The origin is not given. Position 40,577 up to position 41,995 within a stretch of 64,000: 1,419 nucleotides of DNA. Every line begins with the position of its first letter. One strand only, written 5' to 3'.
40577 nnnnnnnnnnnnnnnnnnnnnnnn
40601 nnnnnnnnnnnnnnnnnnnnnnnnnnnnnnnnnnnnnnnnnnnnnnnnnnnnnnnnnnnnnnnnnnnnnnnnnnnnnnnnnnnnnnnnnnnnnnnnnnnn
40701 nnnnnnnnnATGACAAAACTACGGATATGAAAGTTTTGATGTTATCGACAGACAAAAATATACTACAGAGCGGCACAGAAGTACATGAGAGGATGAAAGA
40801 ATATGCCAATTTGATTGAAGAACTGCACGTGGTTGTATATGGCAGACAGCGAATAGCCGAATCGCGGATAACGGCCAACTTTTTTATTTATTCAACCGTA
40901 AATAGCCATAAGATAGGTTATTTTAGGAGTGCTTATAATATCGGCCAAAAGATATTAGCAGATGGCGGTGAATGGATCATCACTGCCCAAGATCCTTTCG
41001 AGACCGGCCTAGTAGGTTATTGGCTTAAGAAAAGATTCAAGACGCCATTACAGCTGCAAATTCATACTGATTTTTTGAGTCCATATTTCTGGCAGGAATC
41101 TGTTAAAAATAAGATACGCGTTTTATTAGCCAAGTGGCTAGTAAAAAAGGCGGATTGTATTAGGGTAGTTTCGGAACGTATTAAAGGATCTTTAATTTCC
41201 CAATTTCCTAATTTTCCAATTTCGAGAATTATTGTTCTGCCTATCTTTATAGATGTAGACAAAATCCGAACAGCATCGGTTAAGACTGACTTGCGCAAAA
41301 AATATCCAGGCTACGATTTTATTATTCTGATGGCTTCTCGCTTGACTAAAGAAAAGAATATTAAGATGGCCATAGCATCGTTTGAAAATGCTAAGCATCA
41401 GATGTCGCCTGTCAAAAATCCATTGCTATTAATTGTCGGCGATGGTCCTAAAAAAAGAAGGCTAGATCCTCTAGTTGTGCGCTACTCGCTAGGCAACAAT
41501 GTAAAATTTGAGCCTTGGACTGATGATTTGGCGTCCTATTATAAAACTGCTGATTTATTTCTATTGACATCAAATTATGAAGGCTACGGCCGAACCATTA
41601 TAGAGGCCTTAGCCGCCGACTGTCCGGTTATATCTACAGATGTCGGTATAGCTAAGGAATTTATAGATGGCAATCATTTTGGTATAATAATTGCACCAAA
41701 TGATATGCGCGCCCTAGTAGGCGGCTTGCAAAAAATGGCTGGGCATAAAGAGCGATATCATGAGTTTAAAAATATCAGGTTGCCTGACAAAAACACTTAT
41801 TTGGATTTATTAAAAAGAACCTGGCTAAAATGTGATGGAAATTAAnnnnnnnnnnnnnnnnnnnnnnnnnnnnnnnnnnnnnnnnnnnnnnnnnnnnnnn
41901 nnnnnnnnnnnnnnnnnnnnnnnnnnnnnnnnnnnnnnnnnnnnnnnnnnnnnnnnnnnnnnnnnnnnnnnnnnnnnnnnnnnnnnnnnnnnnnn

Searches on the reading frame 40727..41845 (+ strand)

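Call 23: search_protein_families(library=pfam, proteins=[window:40727-41845:+], max_evalue=0.001)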
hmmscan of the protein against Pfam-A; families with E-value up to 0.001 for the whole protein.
window:40727-41845:+ (372 aa): 5 families
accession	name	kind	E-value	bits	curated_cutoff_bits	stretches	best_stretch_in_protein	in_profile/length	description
PF00534.26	Glycos_transf_1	-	1.6e-31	109.6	26.4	1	195-349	13-167/172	Glycosyl transferases group 1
PF13692.12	Glyco_trans_1_4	-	1.6e-25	90.4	27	1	199-337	3-139/142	Glycosyl transferases group 1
PF20706.3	GT4-conflict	-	2e-08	34.1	26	1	137-310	142-318/385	Family 4 Glycosyltransferase in conflict systems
PF13439.12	Glyco_transf_4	-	1.5e-07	32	28.5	1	76-178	67-169/170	Glycosyltransferase Family 4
PF13579.12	Glyco_trans_4_4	-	2.7e-06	28.2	29.7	1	84-172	74-156/158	Glycosyl transferase 4-like domain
